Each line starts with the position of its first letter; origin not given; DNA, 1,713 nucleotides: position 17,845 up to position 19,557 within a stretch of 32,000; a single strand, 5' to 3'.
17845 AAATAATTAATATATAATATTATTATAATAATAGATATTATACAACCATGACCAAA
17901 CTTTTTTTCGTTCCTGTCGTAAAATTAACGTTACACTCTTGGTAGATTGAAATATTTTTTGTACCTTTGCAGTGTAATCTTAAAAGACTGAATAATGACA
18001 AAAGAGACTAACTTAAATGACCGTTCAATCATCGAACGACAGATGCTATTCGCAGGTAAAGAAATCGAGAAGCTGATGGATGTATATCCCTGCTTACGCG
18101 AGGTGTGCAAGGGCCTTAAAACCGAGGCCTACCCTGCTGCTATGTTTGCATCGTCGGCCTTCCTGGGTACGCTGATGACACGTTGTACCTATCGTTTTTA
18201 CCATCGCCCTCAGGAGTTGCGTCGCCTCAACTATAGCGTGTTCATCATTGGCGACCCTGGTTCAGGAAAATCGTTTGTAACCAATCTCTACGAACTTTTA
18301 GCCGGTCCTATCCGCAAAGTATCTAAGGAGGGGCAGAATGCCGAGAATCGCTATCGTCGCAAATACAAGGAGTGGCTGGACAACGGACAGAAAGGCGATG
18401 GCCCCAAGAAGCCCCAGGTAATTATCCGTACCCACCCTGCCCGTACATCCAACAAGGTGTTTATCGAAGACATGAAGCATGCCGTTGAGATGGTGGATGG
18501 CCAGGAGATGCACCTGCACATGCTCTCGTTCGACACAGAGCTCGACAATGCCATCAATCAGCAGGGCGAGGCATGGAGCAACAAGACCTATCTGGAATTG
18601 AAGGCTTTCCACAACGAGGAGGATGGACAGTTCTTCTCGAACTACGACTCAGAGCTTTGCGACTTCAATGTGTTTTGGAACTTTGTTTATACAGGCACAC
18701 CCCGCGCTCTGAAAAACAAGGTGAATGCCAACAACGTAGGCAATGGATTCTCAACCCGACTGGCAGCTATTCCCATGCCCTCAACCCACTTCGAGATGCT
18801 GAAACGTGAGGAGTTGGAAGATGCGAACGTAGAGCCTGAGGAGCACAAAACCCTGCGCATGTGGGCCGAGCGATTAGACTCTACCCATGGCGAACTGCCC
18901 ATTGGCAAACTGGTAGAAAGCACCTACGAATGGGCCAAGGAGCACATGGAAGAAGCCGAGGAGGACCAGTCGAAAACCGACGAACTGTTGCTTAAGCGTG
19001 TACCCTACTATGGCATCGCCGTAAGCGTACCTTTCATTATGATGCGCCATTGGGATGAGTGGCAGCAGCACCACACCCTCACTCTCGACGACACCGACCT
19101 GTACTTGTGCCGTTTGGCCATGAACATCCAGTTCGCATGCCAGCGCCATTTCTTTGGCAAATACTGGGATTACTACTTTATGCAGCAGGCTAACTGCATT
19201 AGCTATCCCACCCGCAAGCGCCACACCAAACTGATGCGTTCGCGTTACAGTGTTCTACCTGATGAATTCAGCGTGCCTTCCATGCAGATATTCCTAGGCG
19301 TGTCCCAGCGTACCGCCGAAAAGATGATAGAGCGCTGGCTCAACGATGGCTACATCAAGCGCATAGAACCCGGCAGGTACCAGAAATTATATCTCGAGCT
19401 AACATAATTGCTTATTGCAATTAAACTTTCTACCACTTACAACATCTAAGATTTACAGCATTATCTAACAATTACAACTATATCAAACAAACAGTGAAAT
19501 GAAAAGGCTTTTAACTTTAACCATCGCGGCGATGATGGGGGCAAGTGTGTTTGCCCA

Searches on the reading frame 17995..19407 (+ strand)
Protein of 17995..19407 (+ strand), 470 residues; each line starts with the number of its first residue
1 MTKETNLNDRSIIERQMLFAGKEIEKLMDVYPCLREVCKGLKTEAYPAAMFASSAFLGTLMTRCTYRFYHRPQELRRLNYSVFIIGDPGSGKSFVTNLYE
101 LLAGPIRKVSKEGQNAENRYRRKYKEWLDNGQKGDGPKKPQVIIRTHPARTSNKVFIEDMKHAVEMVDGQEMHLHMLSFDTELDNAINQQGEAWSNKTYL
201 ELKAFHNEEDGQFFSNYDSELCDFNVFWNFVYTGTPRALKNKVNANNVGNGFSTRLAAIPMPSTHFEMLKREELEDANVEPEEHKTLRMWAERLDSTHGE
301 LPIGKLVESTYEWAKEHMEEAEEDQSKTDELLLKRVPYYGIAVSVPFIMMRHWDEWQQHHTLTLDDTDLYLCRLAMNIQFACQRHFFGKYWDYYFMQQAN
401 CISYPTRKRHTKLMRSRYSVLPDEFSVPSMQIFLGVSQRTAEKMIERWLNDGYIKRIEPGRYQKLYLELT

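Call 7: search_protein_families(library=pfam, proteins=[window:17995-19407:+], max_evalue=0.01)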
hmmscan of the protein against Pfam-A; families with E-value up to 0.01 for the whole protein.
window:17995-19407:+ (470 aa): 1 family
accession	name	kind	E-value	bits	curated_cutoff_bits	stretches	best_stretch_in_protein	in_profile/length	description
PF13148.11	DUF3987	-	0.0002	21.1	27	1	65-293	20-264/364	Protein of unknown function (DUF3987)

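Call 8: search_protein_families(library=phrogs, proteins=[window:17995-19407:+], max_evalue=0.001)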
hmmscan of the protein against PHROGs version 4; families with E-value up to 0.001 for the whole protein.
window:17995-19407:+ (470 aa): 0 families

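Call 13: find_homologous_proteins(query=window:17995-19407:+)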
Query window:17995-19407:+ (470 aa): 4369 proteins with E <= 0.001 among 7756 candidates; the best 120 are listed.
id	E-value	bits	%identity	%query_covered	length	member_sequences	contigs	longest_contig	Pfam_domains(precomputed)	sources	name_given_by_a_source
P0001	0.0e+0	1089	98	100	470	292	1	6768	-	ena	-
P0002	1.5e-279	946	84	100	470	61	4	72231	-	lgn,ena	-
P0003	1.6e-271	919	82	100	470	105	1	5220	-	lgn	-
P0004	1.3e-227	774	70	100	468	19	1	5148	-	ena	-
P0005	3.5e-220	750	69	99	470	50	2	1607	-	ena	-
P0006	6.8e-220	749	68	97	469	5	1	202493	-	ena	-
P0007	4.7e-219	746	69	97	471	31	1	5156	-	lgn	-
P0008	1.3e-216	738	66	100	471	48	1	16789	-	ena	-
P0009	1.1e-215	735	67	97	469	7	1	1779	-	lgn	-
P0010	1.5e-213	728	65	100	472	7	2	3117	-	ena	-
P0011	1.3e-212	725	64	100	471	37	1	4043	-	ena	-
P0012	1.2e-211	722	64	100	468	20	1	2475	-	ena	-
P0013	5.6e-208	710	62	100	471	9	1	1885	-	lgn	-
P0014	1.6e-207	708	65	99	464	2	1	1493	-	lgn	-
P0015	5.7e-207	706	64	100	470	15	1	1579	-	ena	-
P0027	2.4e-203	694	62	100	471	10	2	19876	-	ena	-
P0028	3.6e-203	694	62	100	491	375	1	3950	-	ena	-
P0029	1.8e-201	688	62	99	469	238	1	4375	-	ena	-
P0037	4.5e-197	674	63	98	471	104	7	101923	-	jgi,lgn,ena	-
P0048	4.5e-191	654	59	99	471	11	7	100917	-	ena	-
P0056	1.5e-178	613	59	96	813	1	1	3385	PF08800.16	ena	-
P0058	1.5e-171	590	55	99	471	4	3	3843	-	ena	-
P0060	6.9e-168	577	54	100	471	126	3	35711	-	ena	-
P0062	2.0e-147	510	54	95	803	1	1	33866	PF08800.16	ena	-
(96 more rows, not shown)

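Call 14: find_related_loci(query=window:17995-19407:+, collection=genome_contigs, flank=6000)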
Query window:17995-19407:+ (470 aa) in genome_contigs; peptide patterns used: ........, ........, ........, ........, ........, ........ (x = any residue, [..] = any of these).
113 stretches matched a pattern; 13 encode a relative of the query (tblastn E <= 1e-3); 13 distinct loci.
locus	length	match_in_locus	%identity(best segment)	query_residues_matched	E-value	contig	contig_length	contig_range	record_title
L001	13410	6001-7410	96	1-470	0e+0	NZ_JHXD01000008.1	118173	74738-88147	Xylanibacter ruminicola Ga6B6 T500DRAFT_scaffold00008.8_C, whole genome shotgun sequence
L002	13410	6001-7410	96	1-470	0e+0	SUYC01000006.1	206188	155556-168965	MAG: Xylanibacter ruminicola isolate SIG140 NODE_120_length_206188_cov_108.032308, whole genome shotgun sequence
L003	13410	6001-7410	99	1-470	0e+0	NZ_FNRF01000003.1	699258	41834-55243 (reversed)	Xylanibacter ruminicola strain D31d, whole genome shotgun sequence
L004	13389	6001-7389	81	8-470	0e+0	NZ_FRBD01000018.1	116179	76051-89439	Xylanibacter ruminicola strain KHT3, whole genome shotgun sequence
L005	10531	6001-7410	65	1-469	0e+0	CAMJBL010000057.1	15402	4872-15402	MAG: uncultured Prevotella sp. isolate SRR12081303_bin.19_metaWRAP_v1.3_MAG genome assembly, contig: ERZ12289767.5731, w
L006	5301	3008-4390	66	10-469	0e+0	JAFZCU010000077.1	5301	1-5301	MAG: Prevotella sp. isolate RGIG7649 Water_buffalos_Omasum.Co__c753054, whole genome shotgun sequence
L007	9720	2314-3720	64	1-469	0e+0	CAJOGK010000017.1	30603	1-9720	uncultured Prevotella sp. isolate Sheep_2_mag_111 genome assembly, contig: scaffold_1744, whole genome shotgun sequence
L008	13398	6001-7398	61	5-469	0e+0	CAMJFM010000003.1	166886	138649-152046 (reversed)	MAG: uncultured Prevotella sp. isolate SRR12081303_bin.77_metaWRAP_v1.3_MAG genome assembly, contig: ERZ12289767.80, who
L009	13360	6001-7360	87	1-470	0e+0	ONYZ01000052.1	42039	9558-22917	uncultured Prevotella sp. isolate RUG765 genome assembly, contig: scaffold_904, whole genome shotgun sequence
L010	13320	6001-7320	52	21-465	5e-143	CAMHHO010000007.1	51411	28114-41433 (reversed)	MAG: uncultured Prevotellaceae bacterium isolate SRR11784281_bin.70_metaWRAP_v1.3_MAG genome assembly, contig: ERZ122033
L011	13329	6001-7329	47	21-469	9e-134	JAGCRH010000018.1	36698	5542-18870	MAG: Prevotella sp. isolate RGIG10051 Yak_Rumen-1__c331386, whole genome shotgun sequence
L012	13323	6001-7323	47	23-469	1e-132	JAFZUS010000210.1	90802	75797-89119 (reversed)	MAG: Prevotella sp. isolate RGIG8115 Water_buffalos_Rumen-3__c1956545, whole genome shotgun sequence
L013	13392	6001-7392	41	3-464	1e-114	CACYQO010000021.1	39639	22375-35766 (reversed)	MAG: uncultured Prevotellaceae bacterium isolate RUG12181 genome assembly, contig: RUG12181_asm_21, whole genome shotgun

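Call 24: search_protein_families(library=pfam, proteins=[L008:2800-4527:+, L008:4555-5550:+, L008:7488-7943:-, L008:8325-9965:-, L005:5025-5678:-, L005:4294-4833:-, L005:7620-10523:-, L004:7513-9576:+, L004:9614-10327:+, L009:7508-9316:+], max_evalue=0.001)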
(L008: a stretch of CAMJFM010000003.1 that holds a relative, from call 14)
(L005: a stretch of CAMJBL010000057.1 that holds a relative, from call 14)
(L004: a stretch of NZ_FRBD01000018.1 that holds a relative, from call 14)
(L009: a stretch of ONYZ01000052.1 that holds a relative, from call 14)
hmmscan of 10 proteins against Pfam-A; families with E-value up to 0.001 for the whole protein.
L008:2800-4527:+ (575 aa): 4 families
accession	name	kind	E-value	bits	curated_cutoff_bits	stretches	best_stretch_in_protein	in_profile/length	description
PF00152.25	tRNA-synt_2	-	2.3e-87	293.4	25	1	161-498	2-308/308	tRNA synthetases class II (D, K and N)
PF01336.31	tRNA_anti-codon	-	6.9e-16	58.4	27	1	54-137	1-75/75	OB-fold nucleic acid binding domain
PF14229.12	DUF4332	-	8e-06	26.5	23.2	1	515-574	60-120/122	Domain of unknown function (DUF4332)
PF01409.25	tRNA-synt_2d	-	0.0002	21.3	19.8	0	256-318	108-169/246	tRNA synthetases class II core domain (F)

L008:4555-5550:+ (331 aa): 3 families
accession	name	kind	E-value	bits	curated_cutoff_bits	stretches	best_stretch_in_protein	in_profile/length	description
PF07479.19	NAD_Gly3P_dh_C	-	4.3e-45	153.8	25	1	183-321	1-139/142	NAD-dependent glycerol-3-phosphate dehydrogenase C-terminus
PF01210.29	NAD_Gly3P_dh_N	-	5.6e-30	104.8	23.1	1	6-163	1-157/158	NAD-dependent glycerol-3-phosphate dehydrogenase N-terminus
PF20618.3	GPD_NAD_C_bact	-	2.4e-19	70.1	27.6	1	244-309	2-66/66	Bacterial GPD, NAD-dependent C-terminal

L008:7488-7943:- (151 aa): 0 families

L008:8325-9965:- (546 aa): 2 families
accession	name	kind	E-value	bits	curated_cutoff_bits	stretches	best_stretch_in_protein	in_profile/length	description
PF14414.12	WHH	-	2.6e-08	33.9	25.1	1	511-543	8-40/43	A nuclease of the HNH/ENDO VII superfamily with conserved WHH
PF12639.13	Colicin-DNase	-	1.1e-06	29.8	25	1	458-538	3-96/96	DNase/tRNase domain of colicin-like bacteriocin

L005:5025-5678:- (217 aa): 3 families
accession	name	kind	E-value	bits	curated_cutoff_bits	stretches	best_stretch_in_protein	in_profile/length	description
PF13568.12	OMP_b-brl_2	-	7.7e-19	68.9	27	1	31-194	1-173/175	Outer membrane protein beta-barrel domain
PF13505.12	OMP_b-brl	-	1.3e-16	61.7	28.7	1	18-215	1-175/175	Outer membrane protein beta-barrel domain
PF03797.25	Autotransporter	-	0.00056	20.2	26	0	62-163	26-122/255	Autotransporter beta-domain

L005:4294-4833:- (179 aa): 0 families

L005:7620-10523:- (967 aa): 5 families
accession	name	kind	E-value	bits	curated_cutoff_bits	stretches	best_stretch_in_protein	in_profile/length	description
PF02355.23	SecD_SecF_C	-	2.2e-78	262.4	20.5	2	770-947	14-184/189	Protein export membrane protein SecD/SecF, C-terminal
PF22599.2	SecDF_P1_head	-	1.2e-27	96.5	27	1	339-433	19-114/114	SecDF, P1 head subdomain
PF21760.3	SecD_1st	-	2.5e-16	59.3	27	1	119-177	1-57/60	Protein translocase subunit SecDF, P1 domain, N-terminal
PF07549.19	Sec_GG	-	6.1e-11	41.9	20.3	1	653-678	1-26/28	SecD/SecF GG Motif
PF03176.21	MMPL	-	7.2e-09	35.5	20.5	1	450-596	135-292/333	MMPL family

L004:7513-9576:+ (687 aa): 11 families
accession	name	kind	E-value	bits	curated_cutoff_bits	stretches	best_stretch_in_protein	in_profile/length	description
PF08238.18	Sel1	-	3.2e-66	217.9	30.7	7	264-299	1-36/36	Sel1 repeat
PF00656.27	Peptidase_C14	-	2.7e-18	66.9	21.4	1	446-671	3-223/233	Caspase domain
PF13424.12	TPR_12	-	7.7e-10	39.3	30.1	1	338-407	3-74/77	Tetratricopeptide repeat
PF13428.12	TPR_14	-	1.7e-07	31.7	23.5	0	383-411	6-34/44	Tetratricopeptide repeat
PF13432.12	TPR_16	-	3.3e-06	27.9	32.7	0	286-338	18-65/65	Tetratricopeptide repeat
PF14559.12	TPR_19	-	1.4e-05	25.7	25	0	318-351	5-38/68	Tetratricopeptide repeat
PF07719.23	TPR_2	-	4.4e-05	23.7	27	0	379-411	2-34/34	Tetratricopeptide repeat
PF00515.34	TPR_1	-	8.5e-05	22.7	27.8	0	379-411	2-34/34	Tetratricopeptide repeat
PF13374.12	TPR_10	-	9.5e-05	22.7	27.5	0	378-407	2-31/42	Tetratricopeptide repeat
PF13431.12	TPR_17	-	0.00013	22.4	24.4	1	327-360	2-34/34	Tetratricopeptide repeat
PF13414.12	TPR_11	-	0.0007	19.7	26.8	1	317-350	7-40/42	TPR repeat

L004:9614-10327:+ (237 aa): 1 family
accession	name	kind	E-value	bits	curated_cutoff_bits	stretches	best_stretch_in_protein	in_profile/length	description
PF18762.7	Kinase-PolyVal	-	2.8e-42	144.8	27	1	62-216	4-156/160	Serine/Threonine/Tyrosine Kinase found in polyvalent proteins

L009:7508-9316:+ (602 aa): 8 families
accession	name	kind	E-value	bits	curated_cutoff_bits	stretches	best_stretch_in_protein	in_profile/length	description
PF08238.18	Sel1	-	8.1e-48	159.6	30.7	5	128-162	2-36/36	Sel1 repeat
PF00656.27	Peptidase_C14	-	1.1e-19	71.4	21.4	1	361-589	3-226/233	Caspase domain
PF07719.23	TPR_2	-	5.8e-09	35.8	27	0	281-312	3-34/34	Tetratricopeptide repeat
PF13424.12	TPR_12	-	4.4e-08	33.6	30.1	1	240-308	6-74/77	Tetratricopeptide repeat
PF13181.12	TPR_8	-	6.6e-06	26.3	25.7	1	280-312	2-34/34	Tetratricopeptide repeat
PF25060.1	ARM_TT21_2nd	-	2.3e-05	24.4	27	0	287-314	230-257/270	Tetratricopeptide repeat protein 21 second ARM domain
PF00515.34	TPR_1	-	0.00017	21.7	27.8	1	280-312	2-34/34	Tetratricopeptide repeat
PF12895.13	ANAPC3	-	0.00055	20.6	27.2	0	17-52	17-51/82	Anaphase-promoting complex, cyclosome, subunit 3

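Call 27: search_protein_families(library=ncbifam, proteins=[window:17995-19407:+, P0062], max_evalue=0.01)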
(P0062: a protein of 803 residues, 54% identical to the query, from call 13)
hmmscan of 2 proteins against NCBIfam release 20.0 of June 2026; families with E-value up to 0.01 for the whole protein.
window:17995-19407:+ (470 aa): 0 families

P0062 (803 aa): 1 family
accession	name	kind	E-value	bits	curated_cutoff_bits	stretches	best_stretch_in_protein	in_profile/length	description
NF040562.1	PrimPol_Db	equivalog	0.00086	18.6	200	1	43-134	52-127/335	CRISPR-associated primase-polymerase type B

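Call 28: search_protein_families(library=padloc, proteins=[window:17995-19407:+, P0062], max_evalue=0.01)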
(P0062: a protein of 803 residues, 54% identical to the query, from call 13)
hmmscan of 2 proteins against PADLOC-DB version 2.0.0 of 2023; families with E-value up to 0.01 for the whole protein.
window:17995-19407:+ (470 aa): 2 families
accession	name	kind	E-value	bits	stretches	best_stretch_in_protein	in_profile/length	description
PDLC02271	AbiEi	-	6.9e-05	20.2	1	423-468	22-67/263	AbiEi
PDLC03923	MkoB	-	0.0021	15.1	0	425-459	51-84/454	-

P0062 (803 aa): 4 families
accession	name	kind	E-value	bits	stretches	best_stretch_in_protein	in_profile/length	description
PDLC01618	PrimPol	-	2.4e-14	51.7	1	45-174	2-119/121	"CAS-I,CAS-II,CAS-III,CAS-IV,CAS-V,CAS-VI; associated"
PDLC03818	RTasVirE-PriCT2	-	1.2e-11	42.7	1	43-192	55-193/320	DRT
PDLC02226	AbiEi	-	0.0016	16.3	0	771-798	30-57/202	AbiEi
PDLC02267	AbiEi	-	0.0066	13.9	0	758-797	20-59/252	AbiEi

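Call 29: search_solved_structures(query=window:17995-19407:+, max_evalue=1)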
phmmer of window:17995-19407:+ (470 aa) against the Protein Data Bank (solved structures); distinct sequences matched with E-value up to 1: 1.
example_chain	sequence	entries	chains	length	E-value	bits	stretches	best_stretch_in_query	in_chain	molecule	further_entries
1t07_A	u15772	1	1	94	0.36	12.9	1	333-372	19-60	Hypothetical UPF0269 protein PA5148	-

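Call 30: find_encoding_contigs(protein=P0006, flank=5000, max_places=2)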
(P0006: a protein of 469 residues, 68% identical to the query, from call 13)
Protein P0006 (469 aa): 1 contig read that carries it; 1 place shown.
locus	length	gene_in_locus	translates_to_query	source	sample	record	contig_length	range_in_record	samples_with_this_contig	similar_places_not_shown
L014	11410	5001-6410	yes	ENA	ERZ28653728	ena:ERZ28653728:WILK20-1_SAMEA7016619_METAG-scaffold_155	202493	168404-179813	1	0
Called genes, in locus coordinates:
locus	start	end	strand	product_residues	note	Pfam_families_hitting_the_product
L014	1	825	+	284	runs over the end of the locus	PF02518:HATPase_c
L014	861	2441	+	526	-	PF00293:NUDIX, PF00702:Hydrolase (faint), PF14131:DUF4298, PF08282:Hydrolase_3, PF05116:S6PP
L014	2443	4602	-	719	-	PF02689:Herpes_Helicase (faint), PF05970:PIF1, PF13191:AAA_16 (faint), PF13245:AAA_19, PF13401:AAA_22 (weak), PF13604:AAA_30, PF14493:HTH_40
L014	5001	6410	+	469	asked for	-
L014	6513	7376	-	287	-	PF13353:Fer4_12 (weak), PF04055:Radical_SAM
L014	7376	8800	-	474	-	PF01875:Memo, PF01871:AMMECR1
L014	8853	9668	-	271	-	PF00520:Ion_trans, PF07885:Ion_trans_2, PF13240:Zn_Ribbon_1 (faint), PF13248:Zn_ribbon_3 (weak)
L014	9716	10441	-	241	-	PF09365:DUF2461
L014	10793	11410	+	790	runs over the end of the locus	PF00933:Glyco_hydro_3, PF01915:Glyco_hydro_3_C, PF14310:Fn3-like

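Call 31: find_encoding_contigs(protein=P0037, flank=5000, max_places=3)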
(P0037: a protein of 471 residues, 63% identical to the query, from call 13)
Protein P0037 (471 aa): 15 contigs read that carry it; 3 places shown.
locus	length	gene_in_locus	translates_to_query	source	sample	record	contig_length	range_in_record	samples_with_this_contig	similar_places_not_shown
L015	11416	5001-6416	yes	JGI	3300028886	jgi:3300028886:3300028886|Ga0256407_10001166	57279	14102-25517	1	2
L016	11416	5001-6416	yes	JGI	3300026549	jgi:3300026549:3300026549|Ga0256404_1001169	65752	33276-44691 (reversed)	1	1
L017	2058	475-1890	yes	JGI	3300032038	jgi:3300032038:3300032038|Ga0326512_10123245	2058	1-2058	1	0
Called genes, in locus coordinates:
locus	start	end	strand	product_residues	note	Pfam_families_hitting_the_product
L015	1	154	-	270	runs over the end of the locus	PF00753:Lactamase_B, PF23023:Anti-Pycsar_Apyc1 (weak), PF12706:Lactamase_B_2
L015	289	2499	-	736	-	PF07244:POTRA (faint), PF01103:Omp85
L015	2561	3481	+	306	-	PF22435:MRM3-like_sub_bind, PF00588:SpoU_methylase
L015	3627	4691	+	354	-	PF12710:HAD (weak)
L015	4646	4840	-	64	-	-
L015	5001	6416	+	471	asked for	-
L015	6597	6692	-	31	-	-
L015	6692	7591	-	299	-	PF00892:EamA, PF10639:TMEM234 (weak), PF03548:LolA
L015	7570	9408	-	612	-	PF00109:ketoacyl-synt, PF00108:Thiolase_N (weak), PF08545:ACP_syn_III (faint), PF02801:Ketoacyl-synt_C, PF00109:ketoacyl-synt, PF13723:Ketoacyl-synt_2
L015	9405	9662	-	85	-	PF00550:PP-binding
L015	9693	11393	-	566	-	PF00109:ketoacyl-synt, PF02801:Ketoacyl-synt_C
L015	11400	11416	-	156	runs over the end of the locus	PF13279:4HBT_2, PF03061:4HBT (weak)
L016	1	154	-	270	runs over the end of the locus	PF00753:Lactamase_B, PF23023:Anti-Pycsar_Apyc1 (weak), PF12706:Lactamase_B_2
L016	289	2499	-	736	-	PF07244:POTRA (faint), PF01103:Omp85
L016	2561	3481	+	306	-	PF22435:MRM3-like_sub_bind, PF00588:SpoU_methylase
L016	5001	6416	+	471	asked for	-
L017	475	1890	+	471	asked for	-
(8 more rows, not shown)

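Call 32: find_encoding_contigs(protein=P0048, flank=5000, max_places=3)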
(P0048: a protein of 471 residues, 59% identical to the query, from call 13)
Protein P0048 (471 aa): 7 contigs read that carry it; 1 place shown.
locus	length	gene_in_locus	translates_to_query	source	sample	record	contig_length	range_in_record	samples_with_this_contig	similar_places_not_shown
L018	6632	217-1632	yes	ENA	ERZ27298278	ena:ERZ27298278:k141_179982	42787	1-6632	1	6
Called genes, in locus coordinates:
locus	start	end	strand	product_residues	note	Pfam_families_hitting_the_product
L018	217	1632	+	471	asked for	-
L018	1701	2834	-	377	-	-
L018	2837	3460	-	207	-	-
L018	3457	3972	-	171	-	PF04542:Sigma70_r2, PF08281:Sigma70_r4_2, PF04545:Sigma70_r4 (weak)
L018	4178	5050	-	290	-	PF02498:Bro-N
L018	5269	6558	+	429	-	PF00328:His_Phos_2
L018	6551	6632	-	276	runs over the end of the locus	PF11306:DUF3108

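Call 33: find_encoding_contigs(protein=P0060, flank=5000, max_places=2)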
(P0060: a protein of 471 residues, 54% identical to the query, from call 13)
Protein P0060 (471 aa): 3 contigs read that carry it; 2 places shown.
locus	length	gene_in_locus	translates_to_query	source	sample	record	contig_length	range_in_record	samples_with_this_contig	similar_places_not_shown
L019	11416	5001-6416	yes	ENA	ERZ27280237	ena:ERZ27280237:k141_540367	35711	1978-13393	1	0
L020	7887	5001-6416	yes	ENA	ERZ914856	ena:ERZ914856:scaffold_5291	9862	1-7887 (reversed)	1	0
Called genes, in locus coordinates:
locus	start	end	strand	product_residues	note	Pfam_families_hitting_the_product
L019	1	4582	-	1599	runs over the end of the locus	PF00270:DEAD, PF00271:Helicase_C, PF00580:UvrD-helicase, PF13245:AAA_19, PF13401:AAA_22, PF00580:UvrD-helicase, PF13361:UvrD_C, PF13538:UvrD_C_2, +2 more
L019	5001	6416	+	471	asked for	-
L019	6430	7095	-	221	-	PF03483:B3_4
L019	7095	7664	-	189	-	-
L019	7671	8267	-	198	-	PF01227:GTP_cyclohydroI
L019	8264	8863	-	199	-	PF05036:SPOR (weak)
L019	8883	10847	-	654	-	PF07291:MauE, PF00121:TIM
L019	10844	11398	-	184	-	PF07659:DUF1599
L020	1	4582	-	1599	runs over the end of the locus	PF00270:DEAD, PF00271:Helicase_C, PF00580:UvrD-helicase, PF13245:AAA_19, PF13401:AAA_22, PF00580:UvrD-helicase, PF13361:UvrD_C, PF13538:UvrD_C_2, +2 more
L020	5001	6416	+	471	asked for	-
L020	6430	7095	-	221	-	PF03483:B3_4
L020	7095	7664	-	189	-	-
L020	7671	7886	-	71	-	?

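Call 35: search_dna_similar(query=window:17995-19407:+, collection=plasmids, mode=protein, max_rows=25)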
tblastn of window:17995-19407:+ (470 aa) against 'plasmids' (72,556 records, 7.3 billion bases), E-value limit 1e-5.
No match.

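Call 36: search_dna_similar(query=window:17995-19407:+, collection=phages, mode=protein, max_rows=25)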
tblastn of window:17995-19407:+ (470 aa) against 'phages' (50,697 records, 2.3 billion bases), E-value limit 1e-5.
No match.

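Call 38: find_related_loci(query=A1, collection=metagenome_contigs, flank=3000)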
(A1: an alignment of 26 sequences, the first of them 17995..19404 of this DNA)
Query A1 (470 aa) in metagenome_contigs; peptide patterns used: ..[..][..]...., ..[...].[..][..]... (x = any residue, [..] = any of these).
600 stretches matched a pattern (row limit reached: there are more); 166 encode a relative of the query (tblastn E <= 1e-3); the best 80 are kept; 80 distinct loci.
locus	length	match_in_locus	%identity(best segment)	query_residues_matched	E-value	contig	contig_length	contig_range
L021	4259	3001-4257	65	9-425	0e+0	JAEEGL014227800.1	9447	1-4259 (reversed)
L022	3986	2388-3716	53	21-465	2e-157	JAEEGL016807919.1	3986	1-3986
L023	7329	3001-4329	51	21-465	2e-152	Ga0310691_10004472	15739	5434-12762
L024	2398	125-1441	52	21-465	3e-159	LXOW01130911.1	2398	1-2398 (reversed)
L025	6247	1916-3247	51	21-465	1e-148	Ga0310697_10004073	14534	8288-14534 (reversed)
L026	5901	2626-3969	50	7-457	7e-144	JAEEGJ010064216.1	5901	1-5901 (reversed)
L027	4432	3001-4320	50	21-465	2e-143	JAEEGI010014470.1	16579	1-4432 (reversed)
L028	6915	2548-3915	48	4-461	3e-142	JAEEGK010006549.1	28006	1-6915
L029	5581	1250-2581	49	21-470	6e-142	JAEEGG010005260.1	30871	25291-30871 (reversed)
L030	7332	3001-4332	49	13-458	2e-141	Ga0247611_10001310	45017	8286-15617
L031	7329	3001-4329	50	21-465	4e-141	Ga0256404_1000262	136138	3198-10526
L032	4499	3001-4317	49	21-461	2e-140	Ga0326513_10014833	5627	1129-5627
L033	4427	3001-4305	50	21-457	3e-140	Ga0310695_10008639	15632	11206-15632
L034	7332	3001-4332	48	13-458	2e-139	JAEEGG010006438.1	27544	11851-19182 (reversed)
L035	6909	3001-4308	50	21-458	2e-139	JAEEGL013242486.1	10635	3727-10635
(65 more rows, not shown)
